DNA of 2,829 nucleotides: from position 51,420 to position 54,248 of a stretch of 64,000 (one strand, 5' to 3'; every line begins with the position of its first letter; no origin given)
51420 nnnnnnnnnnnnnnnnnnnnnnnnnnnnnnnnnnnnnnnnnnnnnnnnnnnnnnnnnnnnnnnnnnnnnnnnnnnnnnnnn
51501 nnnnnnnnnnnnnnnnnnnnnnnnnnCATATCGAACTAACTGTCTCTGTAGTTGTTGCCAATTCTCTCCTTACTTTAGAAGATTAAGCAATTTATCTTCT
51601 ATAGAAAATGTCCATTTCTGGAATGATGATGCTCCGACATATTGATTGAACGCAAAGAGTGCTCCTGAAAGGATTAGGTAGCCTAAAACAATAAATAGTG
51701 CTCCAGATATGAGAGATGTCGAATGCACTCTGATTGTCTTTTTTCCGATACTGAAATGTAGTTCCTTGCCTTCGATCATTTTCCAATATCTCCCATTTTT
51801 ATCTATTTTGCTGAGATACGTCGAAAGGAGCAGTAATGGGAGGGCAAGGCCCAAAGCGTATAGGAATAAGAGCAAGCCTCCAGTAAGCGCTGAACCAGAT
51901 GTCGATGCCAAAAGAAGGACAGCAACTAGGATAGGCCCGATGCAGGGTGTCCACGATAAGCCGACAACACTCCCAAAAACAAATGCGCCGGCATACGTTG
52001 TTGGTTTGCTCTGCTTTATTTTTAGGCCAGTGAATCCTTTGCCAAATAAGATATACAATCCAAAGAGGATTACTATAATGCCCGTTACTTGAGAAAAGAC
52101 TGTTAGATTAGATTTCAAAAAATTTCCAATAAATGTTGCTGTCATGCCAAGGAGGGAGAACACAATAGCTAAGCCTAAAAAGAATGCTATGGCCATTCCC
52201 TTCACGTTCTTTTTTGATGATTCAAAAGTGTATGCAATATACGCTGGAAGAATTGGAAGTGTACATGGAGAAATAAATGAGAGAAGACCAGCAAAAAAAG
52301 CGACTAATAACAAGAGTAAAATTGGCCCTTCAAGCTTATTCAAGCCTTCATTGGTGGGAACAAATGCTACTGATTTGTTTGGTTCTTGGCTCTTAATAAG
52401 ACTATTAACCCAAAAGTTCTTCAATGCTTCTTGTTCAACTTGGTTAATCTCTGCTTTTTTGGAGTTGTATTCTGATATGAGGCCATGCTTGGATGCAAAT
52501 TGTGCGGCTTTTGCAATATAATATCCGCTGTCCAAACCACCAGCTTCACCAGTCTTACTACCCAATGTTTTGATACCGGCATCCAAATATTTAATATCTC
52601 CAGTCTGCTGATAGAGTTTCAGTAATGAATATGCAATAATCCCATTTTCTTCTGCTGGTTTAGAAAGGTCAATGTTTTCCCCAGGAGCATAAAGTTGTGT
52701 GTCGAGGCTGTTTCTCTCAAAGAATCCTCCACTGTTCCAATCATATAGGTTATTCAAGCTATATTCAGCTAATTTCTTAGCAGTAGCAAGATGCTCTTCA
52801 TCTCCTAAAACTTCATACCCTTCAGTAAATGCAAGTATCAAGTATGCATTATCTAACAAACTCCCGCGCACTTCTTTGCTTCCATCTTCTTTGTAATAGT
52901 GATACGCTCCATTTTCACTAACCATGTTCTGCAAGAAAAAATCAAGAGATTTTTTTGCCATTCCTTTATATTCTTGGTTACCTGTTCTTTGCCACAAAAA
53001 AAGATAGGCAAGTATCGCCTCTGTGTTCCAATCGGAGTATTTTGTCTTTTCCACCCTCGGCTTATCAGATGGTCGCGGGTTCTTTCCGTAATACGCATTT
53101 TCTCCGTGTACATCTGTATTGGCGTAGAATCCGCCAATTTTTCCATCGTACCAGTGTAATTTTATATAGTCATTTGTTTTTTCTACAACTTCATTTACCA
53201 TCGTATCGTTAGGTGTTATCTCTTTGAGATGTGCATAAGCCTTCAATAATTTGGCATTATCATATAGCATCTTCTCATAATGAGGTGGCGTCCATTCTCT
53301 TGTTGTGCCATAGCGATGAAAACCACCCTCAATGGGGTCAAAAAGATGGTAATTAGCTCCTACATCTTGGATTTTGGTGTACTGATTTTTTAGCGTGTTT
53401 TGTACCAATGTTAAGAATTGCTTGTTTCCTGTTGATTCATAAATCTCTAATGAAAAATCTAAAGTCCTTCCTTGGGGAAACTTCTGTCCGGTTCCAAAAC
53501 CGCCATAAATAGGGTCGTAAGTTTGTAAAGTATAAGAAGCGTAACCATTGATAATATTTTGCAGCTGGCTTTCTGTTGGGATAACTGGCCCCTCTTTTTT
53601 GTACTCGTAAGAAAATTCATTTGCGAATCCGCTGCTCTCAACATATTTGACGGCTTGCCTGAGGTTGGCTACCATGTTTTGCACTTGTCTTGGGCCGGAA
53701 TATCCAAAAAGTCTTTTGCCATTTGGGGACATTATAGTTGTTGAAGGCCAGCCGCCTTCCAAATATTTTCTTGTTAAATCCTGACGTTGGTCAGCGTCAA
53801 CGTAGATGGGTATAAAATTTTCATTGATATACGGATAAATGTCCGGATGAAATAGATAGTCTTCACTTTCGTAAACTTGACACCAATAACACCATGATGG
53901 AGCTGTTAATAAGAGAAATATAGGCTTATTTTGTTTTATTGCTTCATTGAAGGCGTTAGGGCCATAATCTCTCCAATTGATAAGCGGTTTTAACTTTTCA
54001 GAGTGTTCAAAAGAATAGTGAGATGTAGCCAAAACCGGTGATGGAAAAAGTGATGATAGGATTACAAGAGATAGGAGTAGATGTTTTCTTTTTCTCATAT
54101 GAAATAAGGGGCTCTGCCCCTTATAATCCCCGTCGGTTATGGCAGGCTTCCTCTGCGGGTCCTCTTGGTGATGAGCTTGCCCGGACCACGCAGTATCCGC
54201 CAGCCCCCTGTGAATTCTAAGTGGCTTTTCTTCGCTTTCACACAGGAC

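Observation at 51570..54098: Single-polypeptide fusion of a YyaL/DUF255-like thioredoxin + (alpha/alpha)6 module to a CcdA-type membrane domain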

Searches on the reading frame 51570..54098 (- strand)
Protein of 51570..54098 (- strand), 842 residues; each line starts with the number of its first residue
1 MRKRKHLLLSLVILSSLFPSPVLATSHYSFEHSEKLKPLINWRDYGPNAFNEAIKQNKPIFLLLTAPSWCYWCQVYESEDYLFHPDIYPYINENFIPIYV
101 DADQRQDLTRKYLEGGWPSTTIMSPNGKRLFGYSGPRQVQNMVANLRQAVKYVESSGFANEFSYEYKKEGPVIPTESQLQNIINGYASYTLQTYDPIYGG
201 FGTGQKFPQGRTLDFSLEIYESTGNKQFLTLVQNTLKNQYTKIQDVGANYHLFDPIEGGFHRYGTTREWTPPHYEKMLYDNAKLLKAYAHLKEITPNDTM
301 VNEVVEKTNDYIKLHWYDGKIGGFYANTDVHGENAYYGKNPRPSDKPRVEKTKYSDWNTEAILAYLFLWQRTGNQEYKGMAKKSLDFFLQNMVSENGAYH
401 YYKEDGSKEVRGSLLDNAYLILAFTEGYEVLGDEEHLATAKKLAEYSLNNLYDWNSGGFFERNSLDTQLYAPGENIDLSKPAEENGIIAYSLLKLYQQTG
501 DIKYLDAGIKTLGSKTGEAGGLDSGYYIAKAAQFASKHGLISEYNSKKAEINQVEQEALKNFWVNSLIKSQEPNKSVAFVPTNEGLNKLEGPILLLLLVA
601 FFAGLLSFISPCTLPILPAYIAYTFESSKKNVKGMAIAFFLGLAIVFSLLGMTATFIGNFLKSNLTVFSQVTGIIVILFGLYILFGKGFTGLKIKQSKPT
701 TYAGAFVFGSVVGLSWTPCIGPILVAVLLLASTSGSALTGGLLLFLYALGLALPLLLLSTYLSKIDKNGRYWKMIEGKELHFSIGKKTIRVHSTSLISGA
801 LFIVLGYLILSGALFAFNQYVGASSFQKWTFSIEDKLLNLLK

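Call 3: search_protein_families(library=pfam, proteins=[window:51570-54098:-], max_evalue=0.01)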
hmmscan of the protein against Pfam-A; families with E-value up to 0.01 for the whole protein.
window:51570-54098:- (842 aa): 8 families
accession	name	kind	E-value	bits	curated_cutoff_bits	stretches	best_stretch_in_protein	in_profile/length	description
PF02683.22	DsbD_TM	-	1.1e-20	74.4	27.1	1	595-773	2-197/219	Cytochrome C biogenesis protein transmembrane domain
PF03190.21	Thioredox_DsbH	-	5.6e-18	65.9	27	1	26-152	9-139/163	Protein of unknown function, DUF255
PF13386.12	DsbD_2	-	7.2e-11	42.8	24.9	1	600-770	2-182/199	Cytochrome C biogenesis protein transmembrane region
PF07470.19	Glyco_hydro_88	-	2e-06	27.5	26.6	0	307-401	20-121/352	Glycosyl Hydrolase Family 88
PF13899.12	Thioredoxin_7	-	3.2e-05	24.4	27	1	42-124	2-82/83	Thioredoxin-like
PF06662.19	C5-epim_C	-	3.8e-05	23.7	23.3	0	401-449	15-63/188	D-glucuronyl C5-epimerase C-terminus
PF07221.17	GlcNAc_2-epim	-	0.0027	17.5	23.4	0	349-407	270-329/347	N-acylglucosamine 2-epimerase (GlcNAc 2-epimerase)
PF00085.26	Thioredoxin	-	0.0034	17.8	23.5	1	48-147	8-102/103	Thioredoxin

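Call 4: search_protein_families(library=ncbifam, proteins=[window:51570-54098:-], max_evalue=0.01)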
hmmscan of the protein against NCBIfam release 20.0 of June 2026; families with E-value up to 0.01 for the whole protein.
window:51570-54098:- (842 aa): 7 families
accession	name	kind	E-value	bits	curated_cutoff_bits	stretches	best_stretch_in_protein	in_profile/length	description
NF045694.1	seleno_TsoB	exception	1e-25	89.9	805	2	580-768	167-365/572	rhodanese/DsbD fusion-like selenoprotein TsoB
NF001419.0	PRK00293.1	subfamily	5.3e-15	55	330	1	585-765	160-355/574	protein-disulfide reductase DsbD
NF041848.1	celb_epim_EpiA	equivalog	4.9e-06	25.9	800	0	233-333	14-112/405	cellobiose 2-epimerase EpiA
NF043050.1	DisulfRedDsbH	equivalog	5.4e-06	26.6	190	1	8-109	6-110/166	disulfide reductase DsbH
TIGR01126.1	pdi_dom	equivalog_domain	2.4e-05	24.5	107.2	1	48-147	4-102/105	protein disulfide-isomerase domain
TIGR01130.1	ER_PDI_fam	subfamily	0.00038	20.1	344.25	1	48-150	9-108/476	protein disulfide-isomerase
NF041383.1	Trx_VPGUxxT_two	exception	0.0011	18.6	275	1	42-129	7-98/287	VPGUxxT family thioredoxin-like (seleno)protein, type 2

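Call 5: find_homologous_proteins(query=window:51570-54098:-, max_evalue=0.00001)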
Query window:51570-54098:- (842 aa): 1007 proteins with E <= 0.00001 among 7945 candidates; the best 120 are listed.
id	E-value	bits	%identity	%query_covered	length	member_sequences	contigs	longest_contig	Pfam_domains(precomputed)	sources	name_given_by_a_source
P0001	0.0e+0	1486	74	100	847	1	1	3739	PF03190.22,PF07221.18,PF07470.20,PF02683.23,PF13386.13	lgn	-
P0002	0.0e+0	1468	74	99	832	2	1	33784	PF03190.22,PF07221.18,PF07470.20,PF02683.23,PF13386.13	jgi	-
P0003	0.0e+0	1460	74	97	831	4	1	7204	PF03190.22,PF07221.18,PF07470.20,PF02683.23,PF13386.13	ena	-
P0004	0.0e+0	1460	75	98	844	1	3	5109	PF03190.22,PF07470.20,PF13899.13,PF02683.23,PF13386.13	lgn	-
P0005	0.0e+0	1456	74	97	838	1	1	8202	PF03190.22,PF07221.18,PF07470.20,PF02683.23,PF13386.13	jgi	-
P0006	0.0e+0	1450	72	100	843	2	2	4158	PF03190.22,PF07470.20,PF02683.23,PF06662.20,PF13386.13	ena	-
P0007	0.0e+0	1434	71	100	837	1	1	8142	PF03190.22,PF07221.18,PF07470.20,PF02683.23,PF13386.13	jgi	-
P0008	0.0e+0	1429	71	100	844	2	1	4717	PF03190.22,PF02683.23,PF13386.13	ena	-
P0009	0.0e+0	1428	71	98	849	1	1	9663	PF03190.22,PF07470.20,PF02683.23,PF13386.13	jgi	-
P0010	0.0e+0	1418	70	97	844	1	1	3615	PF03190.22,PF07470.20,PF02683.23,PF13386.13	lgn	-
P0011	0.0e+0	1409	70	98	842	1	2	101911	PF03190.22,PF07470.20,PF02683.23,PF06662.20,PF13386.13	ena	-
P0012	0.0e+0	1403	71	97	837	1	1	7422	PF03190.22,PF07221.18,PF07470.20,PF02683.23,PF13098.14,PF13386.13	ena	-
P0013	0.0e+0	1383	71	98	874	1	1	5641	PF03190.22,PF07470.20,PF13899.13,PF02683.23,PF13386.13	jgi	-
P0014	0.0e+0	1381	69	100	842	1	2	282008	PF03190.22,PF07470.20,PF02683.23,PF13386.13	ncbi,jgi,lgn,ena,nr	ncbi:hypothetical protein COV18_00680 [Candidatus Woesearchaeota archaeon CG10_big_fil_rev_8_21_14_0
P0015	0.0e+0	1372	67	100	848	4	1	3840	PF03190.22,PF07470.20,PF02683.23,PF06662.20,PF13386.13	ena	-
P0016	0.0e+0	1372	69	100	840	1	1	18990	PF03190.22,PF07470.20,PF13899.13,PF02683.23,PF13386.13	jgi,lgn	-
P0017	0.0e+0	1369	69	97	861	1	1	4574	PF03190.22,PF07470.20,PF02683.23,PF13386.13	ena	-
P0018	0.0e+0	1367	69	98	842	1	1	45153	PF03190.22,PF07470.20,PF13899.13,PF02683.23,PF13098.14,PF06662.20,PF13386.13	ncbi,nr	ncbi:DUF255 domain-containing protein [Candidatus Pacearchaeota archaeon]|nr:DUF255 domain-containin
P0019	0.0e+0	1333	67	100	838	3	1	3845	PF03190.22,PF07470.20,PF13899.13,PF02683.23,PF13386.13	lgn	-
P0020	0.0e+0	1321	66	100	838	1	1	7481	PF03190.22,PF07470.20,PF13899.13,PF02683.23,PF06662.20,PF13386.13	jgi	-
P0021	0.0e+0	1318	67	98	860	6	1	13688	PF03190.22,PF07470.20,PF13899.13,PF02683.23,PF13386.13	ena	-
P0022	0.0e+0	1307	67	98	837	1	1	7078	PF03190.22,PF07470.20,PF13899.13,PF02683.23,PF13386.13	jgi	-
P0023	0.0e+0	1299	66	96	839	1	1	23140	PF03190.22,PF07470.20,PF02683.23,PF06662.20,PF13386.13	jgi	-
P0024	0.0e+0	1297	66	98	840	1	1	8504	PF03190.22,PF07470.20,PF02683.23,PF13386.13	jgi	jgi:uncharacterized protein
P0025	0.0e+0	1286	64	98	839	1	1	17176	PF03190.22,PF07470.20,PF02683.23,PF06662.20,PF13386.13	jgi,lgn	-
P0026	0.0e+0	1278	66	98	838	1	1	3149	PF03190.22,PF07470.20,PF13899.13,PF02683.23,PF13386.13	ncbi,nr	ncbi:DUF255 domain-containing protein [archaeon AH-315-M20]|nr:DUF255 domain-containing protein [arc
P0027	0.0e+0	1277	64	100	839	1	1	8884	PF03190.22,PF07470.20,PF13899.13,PF02683.23,PF13386.13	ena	-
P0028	0.0e+0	1273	64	99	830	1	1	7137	PF03190.22,PF07470.20,PF13899.13,PF02683.23,PF13386.13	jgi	-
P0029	0.0e+0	1257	64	99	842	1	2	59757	PF03190.22,PF07470.20,PF13899.13,PF02683.23,PF13098.14,PF13386.13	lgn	-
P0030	0.0e+0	1251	65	98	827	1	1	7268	PF03190.22,PF07470.20,PF13899.13,PF02683.23,PF13386.13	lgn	-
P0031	0.0e+0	1249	62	100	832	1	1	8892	PF03190.22,PF07470.20,PF02683.23,PF06662.20,PF13386.13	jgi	-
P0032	0.0e+0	1243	63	97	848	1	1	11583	PF03190.22,PF07470.20,PF02683.23,PF13386.13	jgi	-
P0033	0.0e+0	1237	62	99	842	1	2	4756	PF03190.22,PF07470.20,PF02683.23,PF13386.13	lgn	-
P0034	0.0e+0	1236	63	100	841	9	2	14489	PF03190.22,PF07470.20,PF02683.23,PF13386.13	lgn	-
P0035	0.0e+0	1231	62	98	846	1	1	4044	PF03190.22,PF07470.20,PF13899.13,PF02683.23,PF06662.20,PF13386.13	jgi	-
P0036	0.0e+0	1231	63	99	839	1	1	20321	PF03190.22,PF07470.20,PF13899.13,PF02683.23,PF13386.13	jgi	-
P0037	0.0e+0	1225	63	99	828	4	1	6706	PF03190.22,PF07470.20,PF13899.13,PF02683.23,PF13386.13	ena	-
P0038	0.0e+0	1225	61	98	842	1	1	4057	PF03190.22,PF02683.23,PF13386.13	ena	-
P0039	0.0e+0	1221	61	100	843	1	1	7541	PF03190.22,PF13899.13,PF02683.23,PF13386.13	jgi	-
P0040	0.0e+0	1217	62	98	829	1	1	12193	PF03190.22,PF02683.23,PF13386.13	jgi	-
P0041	0.0e+0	1215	63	97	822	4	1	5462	PF03190.22,PF07470.20,PF13899.13,PF02683.23,PF13386.13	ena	-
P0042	0.0e+0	1214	62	97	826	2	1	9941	PF03190.22,PF07470.20,PF02683.23,PF13386.13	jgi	-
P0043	0.0e+0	1214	62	98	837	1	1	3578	PF03190.22,PF13899.13,PF02683.23,PF06662.20,PF13386.13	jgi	jgi:uncharacterized protein YyaL (SSP411 family)/cytochrome c biogenesis protein CcdA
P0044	0.0e+0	1211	61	100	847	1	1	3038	PF03190.22,PF02683.23,PF13386.13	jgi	-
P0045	0.0e+0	1210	61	98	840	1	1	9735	PF03190.22,PF07470.20,PF02683.23,PF06662.20,PF13386.13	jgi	-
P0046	0.0e+0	1207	60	100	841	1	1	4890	PF03190.22,PF07470.20,PF02683.23,PF13386.13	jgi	-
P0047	0.0e+0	1206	63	94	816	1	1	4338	PF03190.22,PF02683.23,PF13386.13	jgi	-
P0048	0.0e+0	1204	61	100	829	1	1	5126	PF03190.22,PF07470.20,PF02683.23,PF13386.13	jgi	-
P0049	0.0e+0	1203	61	98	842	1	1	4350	PF03190.22,PF07470.20,PF13899.13,PF02683.23,PF13386.13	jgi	-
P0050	0.0e+0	1196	61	98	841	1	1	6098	PF03190.22,PF13899.13,PF02683.23,PF13386.13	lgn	-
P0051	0.0e+0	1191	66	89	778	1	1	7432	PF03190.22,PF07470.20,PF02683.23,PF13386.13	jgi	-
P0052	0.0e+0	1190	63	99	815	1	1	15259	PF03190.22,PF07470.20,PF02683.23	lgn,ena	-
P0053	0.0e+0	1186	61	98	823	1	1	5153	PF03190.22,PF07221.18,PF13899.13,PF02683.23,PF13386.13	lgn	-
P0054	0.0e+0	1183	61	96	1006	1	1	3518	PF03190.22,PF07470.20,PF13899.13,PF02683.23,PF13386.13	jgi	-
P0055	0.0e+0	1183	62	97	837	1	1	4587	PF03190.22,PF13899.13,PF02683.23,PF13386.13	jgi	-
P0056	0.0e+0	1178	60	98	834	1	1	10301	PF03190.22,PF07470.20,PF13899.13,PF02683.23,PF13386.13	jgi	-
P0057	0.0e+0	1176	60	99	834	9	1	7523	PF03190.22,PF07470.20,PF13899.13,PF02683.23,PF07944.19,PF13386.13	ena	-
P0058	0.0e+0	1176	59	99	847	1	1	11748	PF03190.22,PF02683.23,PF13386.13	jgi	-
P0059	0.0e+0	1175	61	100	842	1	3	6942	PF03190.22,PF07470.20,PF13899.13,PF02683.23,PF13386.13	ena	-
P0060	0.0e+0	1174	61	98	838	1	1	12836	PF03190.22,PF07470.20,PF02683.23,PF13386.13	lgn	-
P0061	0.0e+0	1172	59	98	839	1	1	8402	PF03190.22,PF07470.20,PF02683.23,PF03663.21,PF13386.13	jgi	-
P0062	0.0e+0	1157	60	96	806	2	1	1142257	PF03190.22,PF13899.13,PF02683.23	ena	-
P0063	0.0e+0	1150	59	99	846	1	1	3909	PF03190.22,PF07470.20,PF13899.13,PF02683.23,PF13386.13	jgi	-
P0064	0.0e+0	1147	58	97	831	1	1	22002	PF03190.22,PF02683.23,PF13386.13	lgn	-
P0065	0.0e+0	1147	59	100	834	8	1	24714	PF03190.22,PF07470.20,PF02683.23,PF13386.13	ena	-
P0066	0.0e+0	1144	58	99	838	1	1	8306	PF03190.22,PF07470.20,PF13899.13,PF02683.23,PF13098.14,PF06662.20,PF13386.13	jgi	jgi:uncharacterized protein YyaL (SSP411 family)/cytochrome c biogenesis protein CcdA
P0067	0.0e+0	1141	57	100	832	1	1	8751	PF03190.22,PF07470.20,PF13899.13,PF02683.23,PF13098.14,PF03663.21,PF13386.13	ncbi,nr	ncbi:DUF255 domain-containing protein [Candidatus Pacearchaeota archaeon]|nr:MAG: DUF255 domain-cont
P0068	0.0e+0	1139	59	100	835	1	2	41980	PF03190.22,PF07470.20,PF13899.13,PF02683.23,PF13386.13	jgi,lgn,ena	jgi:uncharacterized protein YyaL (SSP411 family)/cytochrome c biogenesis protein CcdA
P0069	0.0e+0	1134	60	97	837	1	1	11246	PF03190.22,PF13899.13,PF02683.23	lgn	-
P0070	0.0e+0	1133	57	98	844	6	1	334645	PF03190.22,PF07470.20,PF02683.23,PF13386.13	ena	-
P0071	0.0e+0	1133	60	98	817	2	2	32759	PF03190.22,PF02683.23,PF13386.13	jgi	jgi:uncharacterized protein YyaL (SSP411 family)/cytochrome c biogenesis protein CcdA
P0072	0.0e+0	1132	58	100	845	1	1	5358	PF03190.22,PF07470.20,PF02683.23,PF13386.13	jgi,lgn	-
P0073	0.0e+0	1128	58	97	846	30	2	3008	PF03190.22,PF13899.13,PF02683.23,PF13098.14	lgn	-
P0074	0.0e+0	1127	57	99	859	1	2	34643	PF03190.22,PF02683.23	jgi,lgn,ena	-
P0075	0.0e+0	1127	56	99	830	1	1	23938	PF03190.22,PF07470.20,PF13899.13,PF02683.23,PF13386.13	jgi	-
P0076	0.0e+0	1117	59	97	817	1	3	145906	PF03190.22,PF13899.13,PF02683.23,PF13098.14,PF13386.13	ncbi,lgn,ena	-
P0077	0.0e+0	1116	57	100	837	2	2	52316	PF03190.22,PF07470.20,PF02683.23,PF13386.13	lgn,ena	-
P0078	0.0e+0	1115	59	97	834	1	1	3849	PF03190.22,PF02683.23,PF13386.13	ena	-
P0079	0.0e+0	1115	63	88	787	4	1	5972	PF03190.22,PF07470.20,PF13899.13,PF02683.23,PF13386.13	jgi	-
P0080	0.0e+0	1114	57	97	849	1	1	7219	PF03190.22,PF02683.23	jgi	-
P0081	0.0e+0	1108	55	99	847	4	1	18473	PF03190.22,PF13899.13,PF02683.23,PF13098.14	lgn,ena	-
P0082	0.0e+0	1108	57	96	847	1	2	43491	PF03190.22,PF07470.20,PF13899.13,PF02683.23,PF13098.14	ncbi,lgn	ncbi:MAG: cytochrome c biogenesis protein CcdA [Nitrosotalea sp.]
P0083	0.0e+0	1105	59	98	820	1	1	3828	PF03190.22,PF07470.20,PF02683.23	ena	-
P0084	0.0e+0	1101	57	98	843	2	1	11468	PF03190.22,PF07470.20,PF02683.23,PF13386.13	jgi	jgi:uncharacterized protein YyaL (SSP411 family)/cytochrome c biogenesis protein CcdA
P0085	0.0e+0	1101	56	97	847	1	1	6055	PF03190.22,PF13899.13,PF02683.23,PF13098.14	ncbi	-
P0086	0.0e+0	1101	55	100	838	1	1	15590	PF03190.22,PF13899.13,PF02683.23,PF13386.13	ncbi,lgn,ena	-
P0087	0.0e+0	1099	57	98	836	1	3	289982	PF03190.22,PF02683.23,PF13386.13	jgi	-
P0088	0.0e+0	1097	60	92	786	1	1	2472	PF03190.22,PF07470.20,PF13899.13,PF02683.23,PF13098.14,PF13386.13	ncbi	-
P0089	0.0e+0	1096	58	97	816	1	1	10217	PF03190.22,PF07470.20,PF13899.13,PF02683.23,PF13386.13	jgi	-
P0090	0.0e+0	1093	58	97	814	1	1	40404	PF03190.22,PF07470.20,PF02683.23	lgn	-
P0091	0.0e+0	1093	56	97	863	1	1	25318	PF03190.22,PF07470.20,PF02683.23,PF13386.13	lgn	-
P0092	0.0e+0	1090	56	100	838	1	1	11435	PF03190.22,PF07470.20,PF13899.13,PF02683.23,PF13386.13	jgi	-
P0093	0.0e+0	1090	56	98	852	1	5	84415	PF03190.22,PF02683.23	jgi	jgi:uncharacterized protein YyaL (SSP411 family)/cytochrome c biogenesis protein CcdA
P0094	0.0e+0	1090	54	99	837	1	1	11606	PF03190.22,PF07221.18,PF07470.20,PF13899.13,PF02683.23,PF03663.21,PF06662.20,PF13386.13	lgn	-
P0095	0.0e+0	1087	56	99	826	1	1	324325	PF03190.22,PF07470.20,PF13899.13,PF02683.23,PF13386.13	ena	-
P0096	0.0e+0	1085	55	100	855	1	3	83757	PF03190.22,PF13899.13,PF02683.23,PF13386.13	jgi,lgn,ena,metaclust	metaclust:\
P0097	0.0e+0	1078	56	98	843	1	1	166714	PF03190.22,PF02683.23,PF13386.13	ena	-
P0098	0.0e+0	1075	53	99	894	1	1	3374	PF03190.22,PF07470.20,PF13899.13,PF02683.23,PF03663.21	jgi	jgi:cytochrome c-type biogenesis protein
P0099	0.0e+0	1072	61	87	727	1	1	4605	PF03190.22,PF07470.20,PF13899.13,PF07944.19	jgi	-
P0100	0.0e+0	1072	55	100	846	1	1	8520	PF03190.22,PF02683.23,PF13386.13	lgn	-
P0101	0.0e+0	1067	57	97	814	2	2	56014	PF03190.22,PF07470.20,PF02683.23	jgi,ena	-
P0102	0.0e+0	1063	67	78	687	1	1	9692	PF03190.22,PF07470.20,PF13899.13,PF06662.20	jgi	-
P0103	0.0e+0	1060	60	88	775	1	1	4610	PF03190.22,PF13899.13,PF02683.23,PF13098.14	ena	-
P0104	0.0e+0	1056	67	77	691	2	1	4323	PF03190.22,PF07470.20,PF06662.20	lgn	-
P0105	0.0e+0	1053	55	98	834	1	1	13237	PF03190.22,PF07470.20,PF13899.13,PF02683.23,PF13386.13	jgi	-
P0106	0.0e+0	1048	54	100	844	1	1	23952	PF03190.22,PF02683.23,PF13386.13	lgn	-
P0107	0.0e+0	1046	56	98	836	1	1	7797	PF03190.22,PF13899.13,PF02683.23,PF13386.13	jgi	-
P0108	0.0e+0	1045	64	83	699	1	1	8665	PF07470.20,PF02683.23,PF13386.13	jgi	-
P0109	0.0e+0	1043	54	99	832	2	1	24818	PF03190.22,PF13899.13,PF02683.23,PF13386.13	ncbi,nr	ncbi:MAG: DUF255 domain-containing protein [Nanoarchaeota archaeon]|nr:DUF255 domain-containing prot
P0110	0.0e+0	1033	55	99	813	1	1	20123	PF03190.22,PF02683.23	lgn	-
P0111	0.0e+0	1032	58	97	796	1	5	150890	PF03190.22,PF13899.13,PF02683.23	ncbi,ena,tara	tara:strand:- start:29483 stop:31873 length:2391 start_codon:yes stop_codon:yes gene_type:complete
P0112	0.0e+0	1031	66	76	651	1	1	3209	PF03190.22,PF07221.18,PF13899.13,PF13098.14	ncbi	-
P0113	0.0e+0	1017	52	98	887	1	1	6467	PF03190.22,PF02683.23,PF13386.13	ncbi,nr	ncbi:DUF255 domain-containing protein [Candidatus Woesearchaeota archaeon]|nr:MAG: DUF255 domain-con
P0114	0.0e+0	1015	56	92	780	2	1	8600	PF03190.22,PF07470.20,PF02683.23,PF13386.13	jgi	-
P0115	0.0e+0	1014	50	99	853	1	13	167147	PF03190.22,PF02683.23,PF13386.13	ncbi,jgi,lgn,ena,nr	ncbi:MAG: cytochrome c biogenesis protein CcdA [Candidatus Undinarchaeales archaeon]|jgi:hypothetica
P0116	0.0e+0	1012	52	99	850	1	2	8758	PF03190.22,PF07470.20,PF13899.13,PF02683.23,PF13098.14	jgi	jgi:uncharacterized protein YyaL (SSP411 family)/cytochrome c biogenesis protein CcdA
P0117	1.5e-298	1011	53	99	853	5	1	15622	PF03190.22,PF02683.23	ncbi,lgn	-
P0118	1.0e-293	995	52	98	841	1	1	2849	PF03190.22,PF13899.13,PF02683.23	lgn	-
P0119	1.3e-293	994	54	98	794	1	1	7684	PF03190.22,PF07470.20,PF02683.23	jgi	-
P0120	1.4e-292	991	52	97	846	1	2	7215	PF03190.22,PF02683.23,PF13386.13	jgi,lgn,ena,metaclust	metaclust:\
